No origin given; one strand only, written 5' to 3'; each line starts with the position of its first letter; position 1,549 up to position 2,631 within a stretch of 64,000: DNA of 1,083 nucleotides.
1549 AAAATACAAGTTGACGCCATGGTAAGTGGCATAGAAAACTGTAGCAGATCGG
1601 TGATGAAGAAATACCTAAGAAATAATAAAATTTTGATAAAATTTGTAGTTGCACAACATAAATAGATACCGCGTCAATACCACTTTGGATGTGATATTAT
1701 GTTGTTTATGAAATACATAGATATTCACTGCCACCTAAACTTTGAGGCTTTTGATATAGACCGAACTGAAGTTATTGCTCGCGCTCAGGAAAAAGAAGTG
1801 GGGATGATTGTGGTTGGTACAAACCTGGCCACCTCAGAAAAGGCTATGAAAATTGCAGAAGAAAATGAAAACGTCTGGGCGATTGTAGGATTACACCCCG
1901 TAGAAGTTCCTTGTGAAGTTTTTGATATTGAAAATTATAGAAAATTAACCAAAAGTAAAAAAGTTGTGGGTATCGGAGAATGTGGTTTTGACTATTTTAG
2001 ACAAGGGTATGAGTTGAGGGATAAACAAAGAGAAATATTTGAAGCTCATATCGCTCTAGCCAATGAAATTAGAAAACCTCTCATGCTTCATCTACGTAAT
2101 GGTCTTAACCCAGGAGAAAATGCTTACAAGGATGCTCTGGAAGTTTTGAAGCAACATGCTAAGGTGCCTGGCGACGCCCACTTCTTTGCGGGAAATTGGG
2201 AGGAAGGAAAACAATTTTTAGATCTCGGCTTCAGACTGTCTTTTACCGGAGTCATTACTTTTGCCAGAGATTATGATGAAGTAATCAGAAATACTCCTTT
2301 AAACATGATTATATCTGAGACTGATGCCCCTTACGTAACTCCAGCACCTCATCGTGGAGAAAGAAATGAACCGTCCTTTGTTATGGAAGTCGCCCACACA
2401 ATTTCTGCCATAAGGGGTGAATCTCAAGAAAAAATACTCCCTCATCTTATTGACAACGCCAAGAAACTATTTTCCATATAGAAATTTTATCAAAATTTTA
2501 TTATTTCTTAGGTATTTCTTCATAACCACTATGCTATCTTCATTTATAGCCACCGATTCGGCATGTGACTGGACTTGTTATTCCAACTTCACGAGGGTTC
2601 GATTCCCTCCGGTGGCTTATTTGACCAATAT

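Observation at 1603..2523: tatD gene precisely bracketed by perfect 42-bp inverted repeats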

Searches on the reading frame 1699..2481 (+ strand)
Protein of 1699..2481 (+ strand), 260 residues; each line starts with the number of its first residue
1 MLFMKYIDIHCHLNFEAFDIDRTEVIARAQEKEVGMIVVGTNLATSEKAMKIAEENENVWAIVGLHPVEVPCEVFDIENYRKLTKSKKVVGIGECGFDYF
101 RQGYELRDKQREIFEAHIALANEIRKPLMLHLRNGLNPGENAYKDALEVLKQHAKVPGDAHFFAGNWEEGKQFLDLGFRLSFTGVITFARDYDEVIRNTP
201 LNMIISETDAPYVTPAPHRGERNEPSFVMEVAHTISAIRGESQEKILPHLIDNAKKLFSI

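Call 8: find_encoding_contigs(protein=window:1699-2481:+, flank=6000, max_places=10)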
Protein window:1699-2481:+ (260 aa): 2 contigs read that carry it; 2 places shown.
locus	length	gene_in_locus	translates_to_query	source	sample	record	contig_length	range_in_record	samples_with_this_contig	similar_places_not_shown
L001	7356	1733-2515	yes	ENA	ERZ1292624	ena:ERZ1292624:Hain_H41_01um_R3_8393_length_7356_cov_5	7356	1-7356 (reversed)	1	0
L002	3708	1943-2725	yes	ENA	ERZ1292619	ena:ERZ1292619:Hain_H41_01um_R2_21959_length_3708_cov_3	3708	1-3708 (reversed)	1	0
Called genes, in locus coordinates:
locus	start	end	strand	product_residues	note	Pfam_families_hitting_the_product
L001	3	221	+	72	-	PF09285:Elong-fact-P_C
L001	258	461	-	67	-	PF01084:Ribosomal_S18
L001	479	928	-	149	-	PF00436:SSB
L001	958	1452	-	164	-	PF01250:Ribosomal_S6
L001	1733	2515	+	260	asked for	PF01026:TatD_DNase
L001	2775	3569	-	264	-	PF02353:CMAS (weak), PF13489:Methyltransf_23, PF01209:Ubie_methyltran, PF13847:Methyltransf_31, PF05148:Methyltransf_8 (weak), PF08241:Methyltransf_11, PF08242:Methyltransf_12, PF13649:Methyltransf_25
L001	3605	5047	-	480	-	PF00133:tRNA-synt_1, PF01406:tRNA-synt_1e (weak), PF09334:tRNA-synt_1g, PF00133:tRNA-synt_1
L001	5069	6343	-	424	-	PF00675:Peptidase_M16, PF05193:Peptidase_M16_C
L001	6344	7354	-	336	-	PF00587:tRNA-synt_2b, PF03129:HGTP_anticodon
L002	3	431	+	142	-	?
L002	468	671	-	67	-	PF01084:Ribosomal_S18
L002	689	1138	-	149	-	PF00436:SSB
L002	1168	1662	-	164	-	PF01250:Ribosomal_S6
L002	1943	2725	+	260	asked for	PF01026:TatD_DNase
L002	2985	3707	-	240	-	?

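Call 10: search_protein_families(library=pfam, proteins=[window:1699-2481:+])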
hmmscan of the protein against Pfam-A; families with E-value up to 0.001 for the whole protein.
window:1699-2481:+ (260 aa): 1 family
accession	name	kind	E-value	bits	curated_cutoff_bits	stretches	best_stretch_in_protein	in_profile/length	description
PF01026.27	TatD_DNase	-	5.5e-69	232.8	27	1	7-259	1-253/253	TatD related DNase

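Call 12: find_homologous_proteins(query=window:1699-2481:+, max_evalue=1e-30)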
Query window:1699-2481:+ (260 aa): 7734 proteins with E <= 1e-30 among 8000 candidates; the best 120 are listed.
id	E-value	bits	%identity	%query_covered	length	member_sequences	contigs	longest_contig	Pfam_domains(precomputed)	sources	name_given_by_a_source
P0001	9.7e-173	590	100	100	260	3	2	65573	PF01026.28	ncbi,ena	-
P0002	1.3e-137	475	77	99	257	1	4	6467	PF01026.28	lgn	-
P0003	2.3e-135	468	77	99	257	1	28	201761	PF01026.28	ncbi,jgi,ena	jgi:TatD DNase family protein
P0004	3.9e-135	467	77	99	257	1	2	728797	PF01026.28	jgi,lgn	jgi:TatD DNase family protein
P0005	4.0e-134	464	77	99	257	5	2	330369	PF01026.28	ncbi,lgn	-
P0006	4.6e-133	460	78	99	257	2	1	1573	PF01026.28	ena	-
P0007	1.3e-132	459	76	99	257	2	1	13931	PF01026.28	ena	-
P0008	1.8e-132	458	75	99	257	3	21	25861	PF01026.28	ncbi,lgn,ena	-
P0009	4.1e-132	457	73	99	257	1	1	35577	PF01026.28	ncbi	-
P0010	6.6e-132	456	75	99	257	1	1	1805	PF01026.28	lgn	-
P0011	5.1e-131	454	74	99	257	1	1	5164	PF01026.28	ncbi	-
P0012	7.0e-131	453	74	99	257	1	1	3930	PF01026.28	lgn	-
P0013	1.7e-130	452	74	99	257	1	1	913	PF01026.28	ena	-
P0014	1.5e-127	442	72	99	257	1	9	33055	PF01026.28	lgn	-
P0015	1.3e-126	439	73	99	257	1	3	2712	PF01026.28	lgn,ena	-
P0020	8.9e-123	427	68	99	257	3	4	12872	PF01026.28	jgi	jgi:TatD DNase family protein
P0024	2.2e-121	422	71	99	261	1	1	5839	PF01026.28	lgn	-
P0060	1.1e-108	380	64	99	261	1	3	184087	PF01026.28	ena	-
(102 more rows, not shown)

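Call 14: find_encoding_contigs(protein=P0003, flank=4000, max_places=4)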
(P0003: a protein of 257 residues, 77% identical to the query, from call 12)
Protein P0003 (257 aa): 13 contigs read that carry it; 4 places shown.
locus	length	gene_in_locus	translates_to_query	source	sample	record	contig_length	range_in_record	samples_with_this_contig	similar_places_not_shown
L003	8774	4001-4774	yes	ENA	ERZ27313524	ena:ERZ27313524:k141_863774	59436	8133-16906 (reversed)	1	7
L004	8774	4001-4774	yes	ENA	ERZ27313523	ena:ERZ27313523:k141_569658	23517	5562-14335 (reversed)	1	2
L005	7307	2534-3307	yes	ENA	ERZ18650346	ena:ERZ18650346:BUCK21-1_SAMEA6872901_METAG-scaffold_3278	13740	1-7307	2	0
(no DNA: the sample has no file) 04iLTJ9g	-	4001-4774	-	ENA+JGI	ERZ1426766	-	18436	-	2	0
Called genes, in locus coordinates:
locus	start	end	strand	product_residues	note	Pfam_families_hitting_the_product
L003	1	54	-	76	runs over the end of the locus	PF05015:HigB-like_toxin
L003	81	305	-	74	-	-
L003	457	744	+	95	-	-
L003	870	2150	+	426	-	PF00675:Peptidase_M16, PF05193:Peptidase_M16_C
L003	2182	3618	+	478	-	PF00133:tRNA-synt_1, PF01406:tRNA-synt_1e, PF09334:tRNA-synt_1g, PF00133:tRNA-synt_1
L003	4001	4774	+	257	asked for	PF01026:TatD_DNase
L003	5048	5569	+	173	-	PF01250:Ribosomal_S6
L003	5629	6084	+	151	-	PF00436:SSB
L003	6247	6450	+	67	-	PF01084:Ribosomal_S18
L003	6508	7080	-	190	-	PF08207:EFP_N (weak), PF09285:Elong-fact-P_C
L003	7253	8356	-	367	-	PF00154:RecA_N, PF08423:Rad51, PF06745:ATPase (weak), PF21096:RecA_C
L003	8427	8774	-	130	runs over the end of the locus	PF09136:Glucodextran_B (weak)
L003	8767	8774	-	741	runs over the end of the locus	PF13491:FtsK_4TM (weak), PF17854:FtsK_alpha, PF01580:FtsK_SpoIIIE, PF09397:FtsK_gamma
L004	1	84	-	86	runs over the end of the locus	PF05015:HigB-like_toxin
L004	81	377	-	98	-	-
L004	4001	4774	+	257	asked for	PF01026:TatD_DNase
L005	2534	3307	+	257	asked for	PF01026:TatD_DNase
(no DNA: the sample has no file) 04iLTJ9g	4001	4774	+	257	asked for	PF01026:TatD_DNase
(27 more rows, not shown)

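Call 15: find_encoding_contigs(protein=P0004, flank=4000, max_places=2)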
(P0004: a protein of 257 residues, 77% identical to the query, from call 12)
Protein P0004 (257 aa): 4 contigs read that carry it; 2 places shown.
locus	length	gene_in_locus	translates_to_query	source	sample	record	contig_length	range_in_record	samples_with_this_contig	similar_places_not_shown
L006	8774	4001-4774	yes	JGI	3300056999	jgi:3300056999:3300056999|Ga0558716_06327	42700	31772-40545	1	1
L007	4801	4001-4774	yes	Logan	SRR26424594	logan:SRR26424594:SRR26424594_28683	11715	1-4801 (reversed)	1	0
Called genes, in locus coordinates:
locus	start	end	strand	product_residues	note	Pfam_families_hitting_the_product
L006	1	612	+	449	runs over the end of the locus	PF00587:tRNA-synt_2b, PF03129:HGTP_anticodon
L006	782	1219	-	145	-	-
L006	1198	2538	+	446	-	PF00675:Peptidase_M16, PF05193:Peptidase_M16_C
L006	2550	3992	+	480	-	PF00133:tRNA-synt_1, PF01406:tRNA-synt_1e (weak), PF01921:tRNA-synt_1f (faint), PF09334:tRNA-synt_1g, PF00133:tRNA-synt_1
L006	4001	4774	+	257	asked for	PF01026:TatD_DNase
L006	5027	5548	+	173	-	PF01250:Ribosomal_S6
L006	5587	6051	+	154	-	PF00436:SSB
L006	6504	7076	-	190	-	PF08207:EFP_N (weak), PF01132:EFP (weak), PF09285:Elong-fact-P_C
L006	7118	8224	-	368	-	PF00154:RecA_N, PF08423:Rad51, PF06745:ATPase (weak), PF01637:ATPase_2 (weak), PF21096:RecA_C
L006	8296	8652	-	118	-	-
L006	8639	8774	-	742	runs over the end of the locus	PF13491:FtsK_4TM (weak), PF17854:FtsK_alpha, PF01580:FtsK_SpoIIIE, PF09397:FtsK_gamma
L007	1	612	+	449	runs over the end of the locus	PF00587:tRNA-synt_2b, PF03129:HGTP_anticodon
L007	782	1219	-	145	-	-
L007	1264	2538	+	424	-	PF00675:Peptidase_M16, PF05193:Peptidase_M16_C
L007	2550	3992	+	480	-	PF00133:tRNA-synt_1, PF01406:tRNA-synt_1e (weak), PF01921:tRNA-synt_1f (faint), PF09334:tRNA-synt_1g, PF00133:tRNA-synt_1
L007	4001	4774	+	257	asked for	PF01026:TatD_DNase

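Call 16: find_encoding_contigs(protein=P0005, flank=4000, max_places=2)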
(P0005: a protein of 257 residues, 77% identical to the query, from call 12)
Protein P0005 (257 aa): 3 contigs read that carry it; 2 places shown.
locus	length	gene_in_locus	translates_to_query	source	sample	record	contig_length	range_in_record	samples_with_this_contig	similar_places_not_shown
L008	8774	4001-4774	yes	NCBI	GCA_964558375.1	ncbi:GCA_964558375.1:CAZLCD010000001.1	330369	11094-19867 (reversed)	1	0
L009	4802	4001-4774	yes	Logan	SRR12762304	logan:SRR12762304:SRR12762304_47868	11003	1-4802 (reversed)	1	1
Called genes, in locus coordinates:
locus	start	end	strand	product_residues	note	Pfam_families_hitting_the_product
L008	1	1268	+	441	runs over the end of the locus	PF00587:tRNA-synt_2b, PF03129:HGTP_anticodon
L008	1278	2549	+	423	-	PF00675:Peptidase_M16, PF05193:Peptidase_M16_C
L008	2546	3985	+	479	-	PF00133:tRNA-synt_1, PF01406:tRNA-synt_1e, PF01921:tRNA-synt_1f (faint), PF09334:tRNA-synt_1g, PF00133:tRNA-synt_1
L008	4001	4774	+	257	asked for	PF01026:TatD_DNase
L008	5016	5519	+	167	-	PF01250:Ribosomal_S6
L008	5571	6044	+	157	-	PF00436:SSB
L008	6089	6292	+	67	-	PF01084:Ribosomal_S18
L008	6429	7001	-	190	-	PF08207:EFP_N (weak), PF09285:Elong-fact-P_C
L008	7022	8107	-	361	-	PF01637:ATPase_2 (faint), PF00154:RecA_N, PF08423:Rad51, PF06745:ATPase (weak), PF21096:RecA_C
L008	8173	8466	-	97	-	-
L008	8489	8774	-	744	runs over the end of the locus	PF13491:FtsK_4TM (weak), PF17854:FtsK_alpha, PF01580:FtsK_SpoIIIE, PF09397:FtsK_gamma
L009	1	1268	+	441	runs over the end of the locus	PF00587:tRNA-synt_2b, PF03129:HGTP_anticodon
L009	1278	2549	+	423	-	PF00675:Peptidase_M16, PF05193:Peptidase_M16_C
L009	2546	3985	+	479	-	PF00133:tRNA-synt_1, PF01406:tRNA-synt_1e, PF01921:tRNA-synt_1f (faint), PF09334:tRNA-synt_1g, PF00133:tRNA-synt_1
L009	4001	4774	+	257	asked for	PF01026:TatD_DNase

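Call 21: find_related_loci(query=A1, collection=genome_contigs, flank=3500)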
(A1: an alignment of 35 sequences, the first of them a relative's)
Query A1 (260 aa) in genome_contigs; peptide patterns used: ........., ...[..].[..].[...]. (x = any residue, [..] = any of these).
600 stretches matched a pattern (row limit reached: there are more); 593 encode a relative of the query (tblastn E <= 1e-3); the best 80 are kept; 80 distinct loci.
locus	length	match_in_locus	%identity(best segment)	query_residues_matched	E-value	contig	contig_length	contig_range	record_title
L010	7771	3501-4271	75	4-260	3e-138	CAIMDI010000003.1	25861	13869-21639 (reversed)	Candidatus Taylorbacteria bacterium isolate KTt_bin-0984 genome assembly, contig: bin-0984:03/36, whole genome shotgun s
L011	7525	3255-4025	69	4-260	6e-127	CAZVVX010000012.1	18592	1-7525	MAG TPA_asm: uncultured Candidatus Saccharibacteria bacterium isolate SRP133034_co1_24 genome assembly, contig: NODE_280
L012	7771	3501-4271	68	4-260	1e-123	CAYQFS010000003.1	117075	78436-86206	MAG TPA_asm: uncultured Candidatus Saccharibacteria bacterium isolate SRP298887_co1_199 genome assembly, contig: NODE_63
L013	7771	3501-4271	66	4-260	3e-121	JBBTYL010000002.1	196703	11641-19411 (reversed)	MAG: Patescibacteria group bacterium isolate H41-bin140_1 H41_bin140_1_000000000002, whole genome shotgun sequence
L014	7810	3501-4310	61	4-260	1e-113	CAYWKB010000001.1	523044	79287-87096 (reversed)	MAG TPA_asm: uncultured Candidatus Saccharibacteria bacterium isolate SRP292972_co1_57 genome assembly, contig: NODE_22_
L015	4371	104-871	64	4-260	2e-113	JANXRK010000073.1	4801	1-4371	MAG: Candidatus Taylorbacteria bacterium isolate 336R_metabat_165_sub 336R_k141_1771532, whole genome shotgun sequence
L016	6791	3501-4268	61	4-260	7e-110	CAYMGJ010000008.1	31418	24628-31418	MAG TPA_asm: uncultured Candidatus Saccharibacteria bacterium isolate SRP219642_co3_496 genome assembly, contig: NODE_14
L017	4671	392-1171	62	4-260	4e-110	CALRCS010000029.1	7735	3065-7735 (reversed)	MAG: Candidatus Nomurabacteria bacterium isolate RH-23may17-878 genome assembly, contig: RH-23may17-C78514, whole genome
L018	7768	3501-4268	61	4-260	6e-108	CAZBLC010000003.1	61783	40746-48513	MAG TPA_asm: uncultured Candidatus Saccharibacteria bacterium isolate SRP286056_co2_106 genome assembly, contig: NODE_49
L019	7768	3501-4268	60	4-260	5e-107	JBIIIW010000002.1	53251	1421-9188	MAG: Candidatus Paceibacteria bacterium isolate ME2001-09-10pf_3300042914_group1_bin230 Rohwer_bin1538_scaffold_265_c1,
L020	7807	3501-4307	53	4-260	3e-95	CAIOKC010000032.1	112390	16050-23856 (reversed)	uncultured bacterium isolate LaPlata_bin-2928 genome assembly, contig: bin-2928:32/32, whole genome shotgun sequence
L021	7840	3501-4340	55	2-260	9e-95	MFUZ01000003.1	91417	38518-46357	MAG: Candidatus Nomurabacteria bacterium RIFCSPLOWO2_01_FULL_41_18 rifcsplowo2_01_scaffold_153, whole genome shotgun seq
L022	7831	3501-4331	54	5-260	4e-94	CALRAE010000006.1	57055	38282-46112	MAG: Candidatus Nomurabacteria bacterium isolate MaH-04nov19-216 genome assembly, contig: MaH-04nov19-C1081, whole genom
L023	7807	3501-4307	53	4-260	5e-94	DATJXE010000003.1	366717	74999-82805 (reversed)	MAG TPA_asm: Candidatus Paceibacterota bacterium isolate SMAG_U15118 k141_1970821, whole genome shotgun sequence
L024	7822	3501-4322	54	4-260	2e-93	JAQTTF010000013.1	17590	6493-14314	MAG: Candidatus Paceibacterota bacterium isolate STB_34 NODE_7442_length_17590_cov_2.612724_Sandtown_B, whole genome sho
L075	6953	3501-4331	52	5-260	2e-85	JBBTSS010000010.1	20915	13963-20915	MAG: Patescibacteria group bacterium isolate H41-bin121_1 H41_bin121_1_000000000010, whole genome shotgun sequence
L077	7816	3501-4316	50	2-260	1e-85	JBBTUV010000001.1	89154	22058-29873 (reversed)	MAG: Patescibacteria group bacterium isolate H41-bin052_1 H41_bin052_1_000000000001, whole genome shotgun sequence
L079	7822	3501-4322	50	5-259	3e-85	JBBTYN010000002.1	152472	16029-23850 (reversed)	MAG: Patescibacteria group bacterium isolate H41-bin112_1 H41_bin112_1_000000000002, whole genome shotgun sequence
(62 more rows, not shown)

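Call 22: find_related_loci(query=A1, collection=metagenome_contigs, flank=3500)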
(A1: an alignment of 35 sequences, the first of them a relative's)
Query A1 (260 aa) in metagenome_contigs; peptide patterns used: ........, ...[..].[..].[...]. (x = any residue, [..] = any of these).
600 stretches matched a pattern (row limit reached: there are more); 580 encode a relative of the query (tblastn E <= 1e-3); the best 80 are kept; 80 distinct loci.
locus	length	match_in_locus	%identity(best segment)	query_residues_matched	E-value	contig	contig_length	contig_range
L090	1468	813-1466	100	1-218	6e-163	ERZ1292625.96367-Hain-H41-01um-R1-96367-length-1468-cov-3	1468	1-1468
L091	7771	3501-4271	66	4-260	9e-122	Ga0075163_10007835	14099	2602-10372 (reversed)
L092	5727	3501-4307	51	4-260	1e-94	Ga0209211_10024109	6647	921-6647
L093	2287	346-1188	51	4-260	4e-98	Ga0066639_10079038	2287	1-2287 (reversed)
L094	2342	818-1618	56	7-260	1e-97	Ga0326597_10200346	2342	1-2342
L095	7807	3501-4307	53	4-260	3e-94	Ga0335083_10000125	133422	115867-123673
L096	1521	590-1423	54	4-260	4e-100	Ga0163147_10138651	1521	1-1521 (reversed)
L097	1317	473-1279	54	4-260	2e-100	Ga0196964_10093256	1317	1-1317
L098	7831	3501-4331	55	5-260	6e-93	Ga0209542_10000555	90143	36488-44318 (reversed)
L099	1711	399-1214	51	1-260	2e-98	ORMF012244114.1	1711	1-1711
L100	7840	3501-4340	52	1-258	9e-93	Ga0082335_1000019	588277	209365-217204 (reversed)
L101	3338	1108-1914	52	4-260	5e-94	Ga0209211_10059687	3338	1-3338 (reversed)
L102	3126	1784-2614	54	5-260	6e-94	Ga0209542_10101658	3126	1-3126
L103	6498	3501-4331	54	5-260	6e-92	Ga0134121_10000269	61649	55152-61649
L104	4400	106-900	55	1-260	6e-92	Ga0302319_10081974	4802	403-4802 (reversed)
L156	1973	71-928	50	1-259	1e-88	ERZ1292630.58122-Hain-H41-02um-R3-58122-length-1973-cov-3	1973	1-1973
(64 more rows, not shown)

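Call 34: find_encoding_contigs(protein=P0002, flank=3000, max_places=2)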
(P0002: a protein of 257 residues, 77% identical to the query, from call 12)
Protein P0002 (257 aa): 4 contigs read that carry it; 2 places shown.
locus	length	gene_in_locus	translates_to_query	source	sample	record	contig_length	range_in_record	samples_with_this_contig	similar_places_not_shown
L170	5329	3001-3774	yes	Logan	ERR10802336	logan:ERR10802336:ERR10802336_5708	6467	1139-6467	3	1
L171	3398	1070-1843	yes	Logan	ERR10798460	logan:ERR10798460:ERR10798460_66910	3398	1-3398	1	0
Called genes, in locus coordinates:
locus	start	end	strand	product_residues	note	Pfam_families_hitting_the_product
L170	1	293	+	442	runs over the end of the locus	PF00587:tRNA-synt_2b, PF03129:HGTP_anticodon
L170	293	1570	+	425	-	PF00675:Peptidase_M16, PF05193:Peptidase_M16_C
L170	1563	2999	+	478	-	PF00133:tRNA-synt_1, PF01406:tRNA-synt_1e, PF09334:tRNA-synt_1g, PF19303:Anticodon_3 (faint), PF00133:tRNA-synt_1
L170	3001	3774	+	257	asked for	PF01026:TatD_DNase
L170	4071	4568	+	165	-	PF01250:Ribosomal_S6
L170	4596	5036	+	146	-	PF00436:SSB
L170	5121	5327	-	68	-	?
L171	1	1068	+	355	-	?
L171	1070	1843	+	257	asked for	PF01026:TatD_DNase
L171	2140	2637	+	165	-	PF01250:Ribosomal_S6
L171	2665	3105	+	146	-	PF00436:SSB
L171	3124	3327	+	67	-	PF01084:Ribosomal_S18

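Call 35: find_encoding_contigs(protein=P0007, flank=3000, max_places=2)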
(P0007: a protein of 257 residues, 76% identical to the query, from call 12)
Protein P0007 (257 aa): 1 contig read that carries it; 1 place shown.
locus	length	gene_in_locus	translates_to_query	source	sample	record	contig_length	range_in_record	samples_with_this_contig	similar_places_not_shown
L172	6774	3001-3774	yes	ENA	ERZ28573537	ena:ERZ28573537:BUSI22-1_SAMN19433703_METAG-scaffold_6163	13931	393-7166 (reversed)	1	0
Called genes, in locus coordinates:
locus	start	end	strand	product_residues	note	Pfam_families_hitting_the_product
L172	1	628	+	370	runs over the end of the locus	PF00154:RecA_N, PF06745:ATPase (weak), PF08423:Rad51, PF21096:RecA_C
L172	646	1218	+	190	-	PF08207:EFP_N, PF09285:Elong-fact-P_C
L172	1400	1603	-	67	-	PF01084:Ribosomal_S18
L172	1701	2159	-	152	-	PF00436:SSB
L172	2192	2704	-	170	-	PF01250:Ribosomal_S6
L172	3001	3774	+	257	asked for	PF01026:TatD_DNase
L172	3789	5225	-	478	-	PF00133:tRNA-synt_1, PF01406:tRNA-synt_1e (weak), PF09334:tRNA-synt_1g, PF00133:tRNA-synt_1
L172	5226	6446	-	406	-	PF00675:Peptidase_M16, PF05193:Peptidase_M16_C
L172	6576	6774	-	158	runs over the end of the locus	-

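Call 36: find_encoding_contigs(protein=P0009, flank=3000, max_places=2)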
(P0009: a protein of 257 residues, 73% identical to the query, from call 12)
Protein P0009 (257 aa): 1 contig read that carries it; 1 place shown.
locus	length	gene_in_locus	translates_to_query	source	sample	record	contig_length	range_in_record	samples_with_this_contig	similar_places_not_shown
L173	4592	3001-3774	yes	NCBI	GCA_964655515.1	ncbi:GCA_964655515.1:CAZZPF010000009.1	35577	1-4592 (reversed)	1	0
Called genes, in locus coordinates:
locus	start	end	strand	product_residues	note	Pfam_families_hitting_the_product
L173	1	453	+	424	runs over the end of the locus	PF00675:Peptidase_M16, PF05193:Peptidase_M16_C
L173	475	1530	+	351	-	PF01594:AI-2E_transport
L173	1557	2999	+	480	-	PF00133:tRNA-synt_1, PF01406:tRNA-synt_1e (weak), PF01921:tRNA-synt_1f (faint), PF09334:tRNA-synt_1g, PF00133:tRNA-synt_1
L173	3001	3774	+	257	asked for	PF01026:TatD_DNase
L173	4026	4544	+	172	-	PF01250:Ribosomal_S6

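Call 37: find_encoding_contigs(protein=P0011, flank=3000, max_places=2)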
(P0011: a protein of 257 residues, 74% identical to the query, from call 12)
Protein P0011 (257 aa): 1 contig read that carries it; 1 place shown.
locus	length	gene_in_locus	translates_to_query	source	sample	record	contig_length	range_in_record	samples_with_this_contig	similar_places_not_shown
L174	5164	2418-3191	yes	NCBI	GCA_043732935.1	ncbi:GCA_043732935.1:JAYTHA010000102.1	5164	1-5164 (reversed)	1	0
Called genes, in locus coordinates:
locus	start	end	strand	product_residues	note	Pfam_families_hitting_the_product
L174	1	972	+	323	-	?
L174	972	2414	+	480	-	PF00133:tRNA-synt_1, PF01406:tRNA-synt_1e (faint), PF09334:tRNA-synt_1g, PF00133:tRNA-synt_1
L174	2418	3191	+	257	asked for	PF01026:TatD_DNase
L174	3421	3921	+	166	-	PF01250:Ribosomal_S6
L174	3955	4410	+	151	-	PF00436:SSB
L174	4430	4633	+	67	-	PF01084:Ribosomal_S18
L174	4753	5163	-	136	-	?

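Call 38: find_encoding_contigs(protein=P0014, flank=3000, max_places=2)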
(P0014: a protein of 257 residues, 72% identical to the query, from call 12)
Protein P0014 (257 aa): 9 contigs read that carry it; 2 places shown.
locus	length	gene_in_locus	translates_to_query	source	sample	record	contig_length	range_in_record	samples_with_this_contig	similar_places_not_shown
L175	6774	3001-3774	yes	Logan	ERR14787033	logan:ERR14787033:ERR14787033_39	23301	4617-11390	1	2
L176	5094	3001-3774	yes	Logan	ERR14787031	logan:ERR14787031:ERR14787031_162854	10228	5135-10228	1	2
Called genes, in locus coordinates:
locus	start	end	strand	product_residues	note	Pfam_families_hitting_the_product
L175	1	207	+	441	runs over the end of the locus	PF00587:tRNA-synt_2b, PF03129:HGTP_anticodon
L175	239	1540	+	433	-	PF00675:Peptidase_M16, PF05193:Peptidase_M16_C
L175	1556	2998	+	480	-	PF00133:tRNA-synt_1, PF01406:tRNA-synt_1e (faint), PF09334:tRNA-synt_1g, PF00133:tRNA-synt_1, PF19303:Anticodon_3 (weak)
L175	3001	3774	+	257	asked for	PF01026:TatD_DNase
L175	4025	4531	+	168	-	PF01250:Ribosomal_S6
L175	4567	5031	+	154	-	PF00436:SSB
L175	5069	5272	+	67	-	PF01084:Ribosomal_S18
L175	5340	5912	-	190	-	PF08207:EFP_N, PF09285:Elong-fact-P_C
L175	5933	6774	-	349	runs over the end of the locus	PF00154:RecA_N, PF08423:Rad51, PF06745:ATPase (weak), PF01637:ATPase_2 (faint), PF21096:RecA_C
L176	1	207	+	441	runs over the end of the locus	PF00587:tRNA-synt_2b, PF03129:HGTP_anticodon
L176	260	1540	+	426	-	PF00675:Peptidase_M16, PF05193:Peptidase_M16_C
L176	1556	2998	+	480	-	PF00133:tRNA-synt_1, PF01406:tRNA-synt_1e (faint), PF09334:tRNA-synt_1g, PF00133:tRNA-synt_1, PF19303:Anticodon_3 (weak)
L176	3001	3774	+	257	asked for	PF01026:TatD_DNase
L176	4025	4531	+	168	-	PF01250:Ribosomal_S6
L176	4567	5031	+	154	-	PF00436:SSB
